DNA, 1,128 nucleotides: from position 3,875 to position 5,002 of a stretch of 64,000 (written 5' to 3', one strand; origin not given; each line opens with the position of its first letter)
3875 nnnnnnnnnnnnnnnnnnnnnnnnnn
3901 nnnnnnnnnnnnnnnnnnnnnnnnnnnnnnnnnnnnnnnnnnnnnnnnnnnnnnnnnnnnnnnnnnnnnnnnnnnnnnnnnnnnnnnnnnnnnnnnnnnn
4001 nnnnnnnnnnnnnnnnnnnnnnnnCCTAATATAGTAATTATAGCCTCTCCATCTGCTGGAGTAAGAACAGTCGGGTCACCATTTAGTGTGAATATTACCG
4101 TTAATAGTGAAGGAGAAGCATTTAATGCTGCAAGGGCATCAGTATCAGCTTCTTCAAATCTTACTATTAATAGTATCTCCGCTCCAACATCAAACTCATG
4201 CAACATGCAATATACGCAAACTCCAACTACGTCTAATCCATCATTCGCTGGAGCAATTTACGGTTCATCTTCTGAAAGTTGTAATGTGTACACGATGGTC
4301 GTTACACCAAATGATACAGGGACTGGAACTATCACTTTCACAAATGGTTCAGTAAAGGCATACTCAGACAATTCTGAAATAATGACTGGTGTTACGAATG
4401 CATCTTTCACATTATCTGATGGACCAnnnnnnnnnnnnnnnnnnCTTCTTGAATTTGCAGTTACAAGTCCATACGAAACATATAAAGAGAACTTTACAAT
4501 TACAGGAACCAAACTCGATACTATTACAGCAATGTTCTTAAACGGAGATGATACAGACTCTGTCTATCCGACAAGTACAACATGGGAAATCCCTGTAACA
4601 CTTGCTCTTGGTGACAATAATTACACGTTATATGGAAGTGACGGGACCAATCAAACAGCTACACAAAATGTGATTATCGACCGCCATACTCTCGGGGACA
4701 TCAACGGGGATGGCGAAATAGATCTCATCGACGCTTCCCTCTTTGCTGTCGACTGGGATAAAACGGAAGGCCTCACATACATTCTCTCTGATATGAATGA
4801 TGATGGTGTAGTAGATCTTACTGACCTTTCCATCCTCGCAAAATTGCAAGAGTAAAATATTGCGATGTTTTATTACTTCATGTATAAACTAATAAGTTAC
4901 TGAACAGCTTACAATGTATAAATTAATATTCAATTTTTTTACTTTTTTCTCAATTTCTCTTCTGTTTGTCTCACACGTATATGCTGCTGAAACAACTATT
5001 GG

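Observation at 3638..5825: Tandem cohesin-like/dockerin surface protein pair (mini cellulosome-like assembly)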

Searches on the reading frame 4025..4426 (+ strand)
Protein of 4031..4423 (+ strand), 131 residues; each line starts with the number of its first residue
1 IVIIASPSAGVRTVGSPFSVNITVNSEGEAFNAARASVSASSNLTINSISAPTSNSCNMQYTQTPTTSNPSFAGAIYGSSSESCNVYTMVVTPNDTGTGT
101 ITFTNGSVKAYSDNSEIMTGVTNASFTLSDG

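Call 8: find_homologous_proteins(query=window:4031-4423:+, max_evalue=0.001)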
Query seq(131 aa) (131 aa): 2 proteins with E <= 0.001 among 31 candidates.
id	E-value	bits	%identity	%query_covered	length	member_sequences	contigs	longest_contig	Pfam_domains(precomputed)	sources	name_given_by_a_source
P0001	9.0e-10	57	79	33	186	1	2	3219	PF00404.25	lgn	-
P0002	9.4e-10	57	81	33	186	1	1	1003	PF00404.25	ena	-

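Call 19: search_protein_representatives(alignment_id=A1)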
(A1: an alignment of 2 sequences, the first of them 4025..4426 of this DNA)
Query: 2 sequences, 136 profile positions. Proteins with E-value up to 0.001 (for the whole library): 472; up to 1e-10: 220; up to 1e-30: 96. The best 150 are listed.
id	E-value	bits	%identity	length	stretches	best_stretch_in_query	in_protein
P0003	2.1e-54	199.3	-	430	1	3-134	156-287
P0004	7.3e-52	191.1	-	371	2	4-134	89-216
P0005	1.0e-49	184.1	-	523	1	2-133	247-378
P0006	3.0e-49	182.6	-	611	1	3-134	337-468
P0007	1.7e-48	180.2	-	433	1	3-133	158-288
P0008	3.4e-45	169.5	-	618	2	5-134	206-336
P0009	3.7e-45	169.4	-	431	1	2-134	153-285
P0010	6.1e-45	168.7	-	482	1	5-134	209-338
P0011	7.8e-45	168.3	-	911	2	4-131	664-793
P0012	6.1e-43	162.2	-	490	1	5-132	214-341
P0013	7.1e-43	162.0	-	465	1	3-134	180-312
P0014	5.6e-42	159.1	-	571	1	3-132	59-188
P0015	1.0e-41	158.3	-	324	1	2-134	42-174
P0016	3.7e-41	156.4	-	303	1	2-133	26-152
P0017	2.1e-40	154.0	-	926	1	5-132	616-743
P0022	8.4e-40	152.0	-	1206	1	4-133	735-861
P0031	2.0e-38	147.6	-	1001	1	4-132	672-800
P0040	2.5e-37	144.0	-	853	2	4-133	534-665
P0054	4.3e-36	140.0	-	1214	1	2-132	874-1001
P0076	2.8e-33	130.9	-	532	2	4-132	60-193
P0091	1.9e-31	125.0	-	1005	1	6-127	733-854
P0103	5.7e-30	120.2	-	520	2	4-134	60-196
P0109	2.5e-29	118.1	-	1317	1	4-132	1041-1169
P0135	9.4e-27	109.8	-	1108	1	5-133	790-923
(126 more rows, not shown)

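Call 39: search_protein_families(library=pfam, proteins=[P0011, P0017, P0022, P0031, P0054, P0109, P0135, P0091, P0040], max_evalue=0.01)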
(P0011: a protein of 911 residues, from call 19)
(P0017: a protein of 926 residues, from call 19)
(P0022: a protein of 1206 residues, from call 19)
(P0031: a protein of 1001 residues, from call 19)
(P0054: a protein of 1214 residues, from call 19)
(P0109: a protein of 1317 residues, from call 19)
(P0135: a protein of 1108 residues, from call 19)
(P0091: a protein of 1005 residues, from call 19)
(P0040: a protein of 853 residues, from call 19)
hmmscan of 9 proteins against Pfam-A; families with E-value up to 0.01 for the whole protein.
P0011 (911 aa): 1 family
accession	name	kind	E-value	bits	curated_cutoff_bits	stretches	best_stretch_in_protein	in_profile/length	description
PF00404.24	Dockerin_1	-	1.7e-07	31.8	22.9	1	857-907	2-54/57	Dockerin type I domain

P0017 (926 aa): 3 families
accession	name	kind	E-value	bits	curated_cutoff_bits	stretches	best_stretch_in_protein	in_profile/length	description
PF13385.13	Laminin_G_3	-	9e-33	114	27.6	1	446-594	1-151/151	Concanavalin A-like lectin/glucanases superfamily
PF13229.12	Beta_helix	-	6e-07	29.7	25.9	1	78-209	9-114/158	Right handed beta helix region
PF09136.16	Glucodextran_B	-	0.0072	16.7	27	1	802-868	16-80/83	Glucodextranase, domain B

P0022 (1206 aa): 1 family
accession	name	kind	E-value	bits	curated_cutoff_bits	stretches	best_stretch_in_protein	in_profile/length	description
PF21916.1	mtd_2nd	-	0.0056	17.4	24.6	0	740-819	7-77/115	Mtd second domain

P0031 (1001 aa): 2 families
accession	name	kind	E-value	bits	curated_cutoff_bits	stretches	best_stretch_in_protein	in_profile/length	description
PF13229.12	Beta_helix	-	4.8e-11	43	25.9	2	148-271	8-120/158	Right handed beta helix region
PF00404.24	Dockerin_1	-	0.00073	20.1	22.9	1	947-997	1-54/57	Dockerin type I domain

P0054 (1214 aa): 2 families
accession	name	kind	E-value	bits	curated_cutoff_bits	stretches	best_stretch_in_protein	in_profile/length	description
PF00722.28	Glyco_hydro_16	-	6.4e-11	42.5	22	1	550-674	44-155/175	Glycosyl hydrolases family 16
PF00404.24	Dockerin_1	-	0.00097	19.7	22.9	1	1161-1210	2-54/57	Dockerin type I domain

P0109 (1317 aa): 13 families
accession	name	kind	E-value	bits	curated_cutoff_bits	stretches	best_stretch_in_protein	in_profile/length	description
PF25390.1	WD40_RLD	-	4.8e-54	184.5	150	1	48-311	74-327/363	RCC1-like domain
PF13540.12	RCC1_2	-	3.3e-39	132.1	22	4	60-89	1-30/30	Regulator of chromosome condensation (RCC1) repeat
PF00415.24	RCC1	-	5.5e-37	126.6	21.7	3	76-130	1-50/50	Regulator of chromosome condensation (RCC1) repeat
PF02450.21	LCAT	-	2.7e-13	50.4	21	1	507-600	79-177/392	Lecithin:cholesterol acyltransferase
PF25384.1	Alsin_RLD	-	2e-10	41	100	1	59-96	276-313/405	Alsin RCC1-like domain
PF07819.20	PGAP1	-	6.6e-07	29.8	24.3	1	544-590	87-134/233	PGAP1-like alpha/beta domain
PF00404.24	Dockerin_1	-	3.2e-06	27.7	22.9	1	1263-1313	1-54/57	Dockerin type I domain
PF24096.1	DUF7379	-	2.1e-05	25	33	1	541-592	61-123/191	Domain of unknown function (DUF7379)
PF02089.21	Palm_thioest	-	9.1e-05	22.7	26.8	1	533-593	54-118/254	Palmitoyl protein thioesterase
PF01674.24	Lipase_2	-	0.0024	17.9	20.3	1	546-584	73-108/219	Lipase (class 2)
PF06739.17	SBBP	-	0.0044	17.4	20.5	0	237-254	15-32/38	Beta-propeller repeat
PF05057.20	DUF676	-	0.0049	16.8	20.3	1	531-602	60-142/217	Putative serine esterase (DUF676)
PF12146.15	Hydrolase_4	-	0.0055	16.5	27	1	541-592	69-117/239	Serine aminopeptidase, S33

P0135 (1108 aa): 2 families
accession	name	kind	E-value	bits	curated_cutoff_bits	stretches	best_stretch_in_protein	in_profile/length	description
PF12891.13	Glyco_hydro_44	-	1.8e-62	211.6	25.1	1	319-563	2-222/223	Glycoside hydrolase family 44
PF00404.24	Dockerin_1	-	2.7e-05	24.7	22.9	1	1054-1103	2-54/57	Dockerin type I domain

P0091 (1005 aa): 8 families
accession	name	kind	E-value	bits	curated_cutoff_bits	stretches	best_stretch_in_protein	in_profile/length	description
PF02450.21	LCAT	-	1.1e-15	58.3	21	1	295-425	71-203/392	Lecithin:cholesterol acyltransferase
PF07819.20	PGAP1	-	3.7e-08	33.9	24.3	1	339-386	87-135/233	PGAP1-like alpha/beta domain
PF02089.21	Palm_thioest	-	1.3e-07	32.1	26.8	1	328-399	53-120/254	Palmitoyl protein thioesterase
PF00404.24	Dockerin_1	-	1.6e-05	25.5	22.9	1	952-1002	1-54/57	Dockerin type I domain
PF00561.26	Abhydrolase_1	-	0.00027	21.1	25.8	1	327-380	53-107/245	alpha/beta hydrolase fold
PF05057.20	DUF676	-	0.00051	20.1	20.3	1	329-388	62-133/217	Putative serine esterase (DUF676)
PF24096.1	DUF7379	-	0.0011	19.3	33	1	337-383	64-115/191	Domain of unknown function (DUF7379)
PF01674.24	Lipase_2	-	0.0017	18.4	20.3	1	333-373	65-105/219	Lipase (class 2)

P0040 (853 aa): 1 family
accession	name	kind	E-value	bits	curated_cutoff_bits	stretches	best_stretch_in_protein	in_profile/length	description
PF00404.24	Dockerin_1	-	2.6e-05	24.7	22.9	1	799-849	1-54/57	Dockerin type I domain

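Call 78: search_protein_families(library=pfam, proteins=[P0076, P0103], max_evalue=0.01)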
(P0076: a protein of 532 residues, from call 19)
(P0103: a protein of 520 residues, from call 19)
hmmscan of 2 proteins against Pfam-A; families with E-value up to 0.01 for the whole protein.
P0076 (532 aa): 1 family
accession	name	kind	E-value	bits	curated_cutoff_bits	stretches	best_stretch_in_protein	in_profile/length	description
PF00404.24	Dockerin_1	-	2.9e-05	24.6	22.9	1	479-526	2-52/57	Dockerin type I domain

P0103 (520 aa): 1 family
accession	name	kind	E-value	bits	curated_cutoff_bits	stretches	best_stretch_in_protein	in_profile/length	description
PF00404.24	Dockerin_1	-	2.4e-06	28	22.9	1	467-515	2-53/57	Dockerin type I domain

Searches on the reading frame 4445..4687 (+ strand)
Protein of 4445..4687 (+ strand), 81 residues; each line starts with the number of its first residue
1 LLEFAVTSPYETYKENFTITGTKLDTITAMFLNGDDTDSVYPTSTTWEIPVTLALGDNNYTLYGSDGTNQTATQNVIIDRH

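Call 61: search_solved_structures(query=A6, max_evalue=10, show_alignments=2)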
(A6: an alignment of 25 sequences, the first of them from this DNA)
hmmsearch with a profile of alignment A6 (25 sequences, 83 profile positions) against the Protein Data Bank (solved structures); distinct sequences matched with E-value up to 10: 15.
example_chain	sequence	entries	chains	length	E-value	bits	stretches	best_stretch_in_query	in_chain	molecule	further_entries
2w3j_A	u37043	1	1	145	0.0022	21.2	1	7-69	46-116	CARBOHYDRATE BINDING MODULE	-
5f7u_A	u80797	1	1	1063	0.037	17.3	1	26-70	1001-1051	Cycloalternan-forming enzyme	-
5i0d_A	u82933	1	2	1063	0.038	17.3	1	26-70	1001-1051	Lmo2446 protein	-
4kmq_A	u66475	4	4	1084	0.039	17.2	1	26-70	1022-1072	Lmo2446 protein | Alpha-xylosidase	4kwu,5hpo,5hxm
8c44_C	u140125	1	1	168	0.1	15.9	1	22-68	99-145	Endothelial protein C receptor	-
4v3d_B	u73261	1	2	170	0.11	15.8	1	22-68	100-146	ENDOTHELIAL PROTEIN C RECEPTOR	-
4v3e_B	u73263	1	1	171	0.11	15.8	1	22-68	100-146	ENDOTHELIAL PROTEIN C RECEPTOR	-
1l8j_A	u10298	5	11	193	0.12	15.6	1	22-68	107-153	Endothelial protein C receptor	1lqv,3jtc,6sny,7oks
9tjx_A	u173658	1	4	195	0.13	15.6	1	22-68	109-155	Endothelial protein C receptor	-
7okt_A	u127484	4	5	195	0.13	15.6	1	22-68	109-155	Endothelial protein C receptor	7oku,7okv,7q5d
2yn3_A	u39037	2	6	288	0.18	15.1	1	33-81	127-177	PUTATIVE INNER MEMBRANE PROTEIN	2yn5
6g7w_A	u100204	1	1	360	0.58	13.5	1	9-77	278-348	NHL repeat-containing protein 2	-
6gc1_A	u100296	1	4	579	0.82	13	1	9-77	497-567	NHL repeat-containing protein 2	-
2yrl_A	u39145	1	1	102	0.89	12.9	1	50-80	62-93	KIAA1837 protein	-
9v1i_lb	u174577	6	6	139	1.3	12.3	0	24-45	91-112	60S ribosomal protein L27, putative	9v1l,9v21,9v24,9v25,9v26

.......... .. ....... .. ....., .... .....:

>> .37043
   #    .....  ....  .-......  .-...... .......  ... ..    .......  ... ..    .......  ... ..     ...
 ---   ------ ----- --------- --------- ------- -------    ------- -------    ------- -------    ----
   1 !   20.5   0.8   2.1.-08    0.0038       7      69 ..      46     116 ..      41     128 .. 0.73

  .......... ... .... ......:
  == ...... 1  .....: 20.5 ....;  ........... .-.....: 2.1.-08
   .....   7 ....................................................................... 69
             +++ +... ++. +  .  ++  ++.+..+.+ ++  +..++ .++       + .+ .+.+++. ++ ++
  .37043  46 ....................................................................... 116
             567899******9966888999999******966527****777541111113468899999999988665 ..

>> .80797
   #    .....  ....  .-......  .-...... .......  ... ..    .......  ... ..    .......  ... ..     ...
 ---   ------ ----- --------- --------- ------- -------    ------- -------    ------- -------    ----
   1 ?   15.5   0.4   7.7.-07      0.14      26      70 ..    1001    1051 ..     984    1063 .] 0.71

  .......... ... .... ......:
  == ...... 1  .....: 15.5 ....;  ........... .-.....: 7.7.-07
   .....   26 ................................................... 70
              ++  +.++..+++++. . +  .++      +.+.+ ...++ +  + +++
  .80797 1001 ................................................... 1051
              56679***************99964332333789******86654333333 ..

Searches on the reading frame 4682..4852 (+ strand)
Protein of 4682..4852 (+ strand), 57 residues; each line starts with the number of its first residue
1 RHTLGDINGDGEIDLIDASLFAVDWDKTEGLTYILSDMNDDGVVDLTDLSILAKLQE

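Call 80: search_solved_structures(query=A7, max_evalue=0.01, show_alignments=2)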
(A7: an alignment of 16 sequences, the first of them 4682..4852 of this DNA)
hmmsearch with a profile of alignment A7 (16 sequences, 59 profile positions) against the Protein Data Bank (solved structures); distinct sequences matched with E-value up to 0.01: 37.
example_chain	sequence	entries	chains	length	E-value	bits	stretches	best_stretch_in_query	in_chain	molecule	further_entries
2y3n_B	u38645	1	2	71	1.9e-11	46.6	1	5-58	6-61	CELLULOSOMAL FAMILY-48 PROCESSIVE GLYCOSIDE HYDROLASE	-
2mte_A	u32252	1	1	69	1.7e-07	34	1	4-56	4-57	Cellulose 1,4-beta-cellobiosidase (reducing end) CelS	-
1daq_A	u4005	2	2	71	1.9e-07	33.9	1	4-56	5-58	ENDOGLUCANASE SS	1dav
4fl4_A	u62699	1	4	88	1.6e-06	30.9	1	4-56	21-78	Glycoside hydrolase family 9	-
4zcu_A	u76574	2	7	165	1.8e-06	30.8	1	4-46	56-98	Calcium-binding mitochondrial carrier protein SCaMC-1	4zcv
4n5x_A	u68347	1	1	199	3.5e-06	29.8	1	4-46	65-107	Calcium-binding mitochondrial carrier protein SCaMC-1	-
5lxv_B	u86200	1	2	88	9.7e-06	28.4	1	5-50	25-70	Carbohydrate-binding protein WP_009985128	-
1ohz_B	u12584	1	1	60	3.9e-05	26.5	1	5-55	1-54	ENDO-1,4-BETA-XYLANASE Y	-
2jnx_A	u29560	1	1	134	5.1e-05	26.1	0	6-45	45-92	Calcium binding protein 2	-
8zvk_A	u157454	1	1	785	9.4e-05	25.2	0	20-55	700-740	AaBgIC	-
2ccl_B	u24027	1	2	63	0.0001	25.1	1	5-55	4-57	ENDO-1,4-BETA-XYLANASE Y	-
8bbj_C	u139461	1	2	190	0.00017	24.4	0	14-50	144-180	Secretagogin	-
4wi0_B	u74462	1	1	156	0.00019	24.3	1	10-58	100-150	Cellulosomal scaffoldin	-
4u3s_B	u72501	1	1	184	0.00022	24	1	10-58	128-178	Cellulosomal scaffoldin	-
8x39_A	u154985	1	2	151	0.00023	24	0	4-53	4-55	Serine protease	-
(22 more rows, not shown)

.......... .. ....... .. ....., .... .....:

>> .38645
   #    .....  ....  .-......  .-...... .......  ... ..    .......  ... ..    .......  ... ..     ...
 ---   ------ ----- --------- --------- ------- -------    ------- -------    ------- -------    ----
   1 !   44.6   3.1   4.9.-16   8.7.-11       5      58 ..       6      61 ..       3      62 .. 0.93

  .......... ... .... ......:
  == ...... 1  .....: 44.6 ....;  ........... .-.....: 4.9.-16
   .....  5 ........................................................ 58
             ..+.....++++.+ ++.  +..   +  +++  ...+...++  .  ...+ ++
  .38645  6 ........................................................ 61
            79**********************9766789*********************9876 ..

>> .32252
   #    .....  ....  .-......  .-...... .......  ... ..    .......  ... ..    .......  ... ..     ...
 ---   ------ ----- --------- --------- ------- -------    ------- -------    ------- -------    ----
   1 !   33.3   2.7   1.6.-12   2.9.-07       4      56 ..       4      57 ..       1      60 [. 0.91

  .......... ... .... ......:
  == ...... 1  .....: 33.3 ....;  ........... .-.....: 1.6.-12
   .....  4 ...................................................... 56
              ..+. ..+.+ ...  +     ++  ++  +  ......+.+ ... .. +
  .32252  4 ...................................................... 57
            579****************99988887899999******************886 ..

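Call 81: find_homologous_proteins(query=A7, max_evalue=1e-8)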
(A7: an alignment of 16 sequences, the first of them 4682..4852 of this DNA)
Query A7 (16 sequences) (57 aa, profile of the alignment): 53 proteins with E <= 1e-8 among 8000 candidates.
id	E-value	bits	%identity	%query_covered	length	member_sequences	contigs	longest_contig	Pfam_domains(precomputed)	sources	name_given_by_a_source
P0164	1.1e-29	120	88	100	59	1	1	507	PF00404.25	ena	-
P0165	6.3e-27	111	71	98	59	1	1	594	PF00404.25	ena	-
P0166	7.1e-24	101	62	98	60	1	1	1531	PF00404.25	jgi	-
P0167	1.5e-22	97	67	95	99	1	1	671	PF00404.25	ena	-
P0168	6.0e-22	95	64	93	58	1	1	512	PF00404.25,PF13202.13,PF00036.39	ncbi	-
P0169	6.2e-18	82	59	86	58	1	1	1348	PF00404.25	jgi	jgi:hypothetical protein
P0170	1.8e-17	80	52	95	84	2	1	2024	PF00404.25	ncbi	-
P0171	1.0e-16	78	58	86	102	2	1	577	PF00404.25,PF13833.13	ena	-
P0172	7.6e-15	72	51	89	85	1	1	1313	PF00404.25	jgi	jgi:hypothetical protein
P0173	1.4e-13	68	49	91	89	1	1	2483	PF00404.25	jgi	jgi:hypothetical protein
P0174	3.5e-13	67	45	88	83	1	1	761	PF00404.25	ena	-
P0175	3.4e-12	64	47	82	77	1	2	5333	PF00404.25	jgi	jgi:hypothetical protein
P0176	1.2e-11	62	48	91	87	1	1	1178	PF00404.25,PF13833.13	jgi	jgi:hypothetical protein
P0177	1.3e-11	62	49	93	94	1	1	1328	PF00404.25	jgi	-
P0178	1.6e-11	61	44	84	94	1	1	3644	PF00404.25,PF13202.13,PF00036.39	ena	-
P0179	4.5e-11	60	44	91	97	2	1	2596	PF00404.25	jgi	jgi:hypothetical protein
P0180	5.0e-11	60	40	82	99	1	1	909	PF00404.25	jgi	jgi:hypothetical protein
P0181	1.1e-10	59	47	86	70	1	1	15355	PF00404.25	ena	-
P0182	1.2e-10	59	52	88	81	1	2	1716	PF13405.13,PF00404.25,PF13202.13,PF00036.39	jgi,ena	-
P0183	1.4e-10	58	44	84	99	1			PF00404.25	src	-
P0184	1.9e-10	58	45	82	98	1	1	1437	PF00404.25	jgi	jgi:hypothetical protein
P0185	2.4e-10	58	47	88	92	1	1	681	PF00404.25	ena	-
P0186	2.5e-10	58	52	86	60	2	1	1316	PF00404.25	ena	-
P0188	4.0e-10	57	41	91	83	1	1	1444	PF00404.25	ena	-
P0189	4.6e-10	57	47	82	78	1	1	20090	PF00404.25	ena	-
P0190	5.0e-10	57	50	91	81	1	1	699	PF13405.13,PF00404.25,PF13202.13,PF00036.39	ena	-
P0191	5.2e-10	57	43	86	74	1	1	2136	PF00404.25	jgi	jgi:hypothetical protein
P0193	5.9e-10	56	48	88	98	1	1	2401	PF00404.25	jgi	jgi:hypothetical protein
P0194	6.6e-10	56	47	86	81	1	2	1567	PF13405.13,PF00404.25,PF00036.39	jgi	jgi:hypothetical protein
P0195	8.0e-10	56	40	84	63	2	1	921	PF00404.25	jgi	jgi:hypothetical protein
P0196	8.5e-10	56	40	84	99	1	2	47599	PF00404.25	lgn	-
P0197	9.8e-10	56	50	86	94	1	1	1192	PF00404.25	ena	-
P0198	1.4e-9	55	43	86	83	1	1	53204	PF00404.25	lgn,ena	-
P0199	1.5e-9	55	43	86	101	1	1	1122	PF00404.25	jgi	jgi:hypothetical protein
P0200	1.5e-9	55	45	86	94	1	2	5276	PF00404.25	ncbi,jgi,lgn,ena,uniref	ncbi:hypothetical protein LCGC14_1317960 [marine sediment metagenome]|uniref:Dockerin domain-contain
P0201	1.7e-9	55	38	89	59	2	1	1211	PF00404.25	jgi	jgi:Ca2+-binding EF-hand superfamily protein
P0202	1.8e-9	55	45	84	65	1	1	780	PF00404.25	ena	-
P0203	2.0e-9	55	42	88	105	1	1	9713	PF00404.25,PF13517.13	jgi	jgi:hypothetical protein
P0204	2.5e-9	54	36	88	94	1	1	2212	PF00404.25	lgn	-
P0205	2.5e-9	54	47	84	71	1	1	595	PF00404.25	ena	-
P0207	3.2e-9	54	37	88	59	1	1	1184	PF00404.25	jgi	jgi:uncharacterized protein (DUF2141 family)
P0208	3.7e-9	54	42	93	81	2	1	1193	PF00404.25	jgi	-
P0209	4.1e-9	54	40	86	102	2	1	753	PF00404.25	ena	-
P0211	4.5e-9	54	37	91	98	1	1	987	PF00404.25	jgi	jgi:hypothetical protein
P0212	4.8e-9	53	43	89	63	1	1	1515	PF00404.25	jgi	jgi:trimeric autotransporter adhesin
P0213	5.0e-9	53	46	88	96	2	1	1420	PF00404.25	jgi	jgi:hypothetical protein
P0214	6.1e-9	53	45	93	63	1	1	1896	PF00404.25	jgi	jgi:hypothetical protein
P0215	7.9e-9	53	40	89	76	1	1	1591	PF00404.25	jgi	-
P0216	8.0e-9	53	47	89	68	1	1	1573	PF00404.25,PF13517.13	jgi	jgi:hypothetical protein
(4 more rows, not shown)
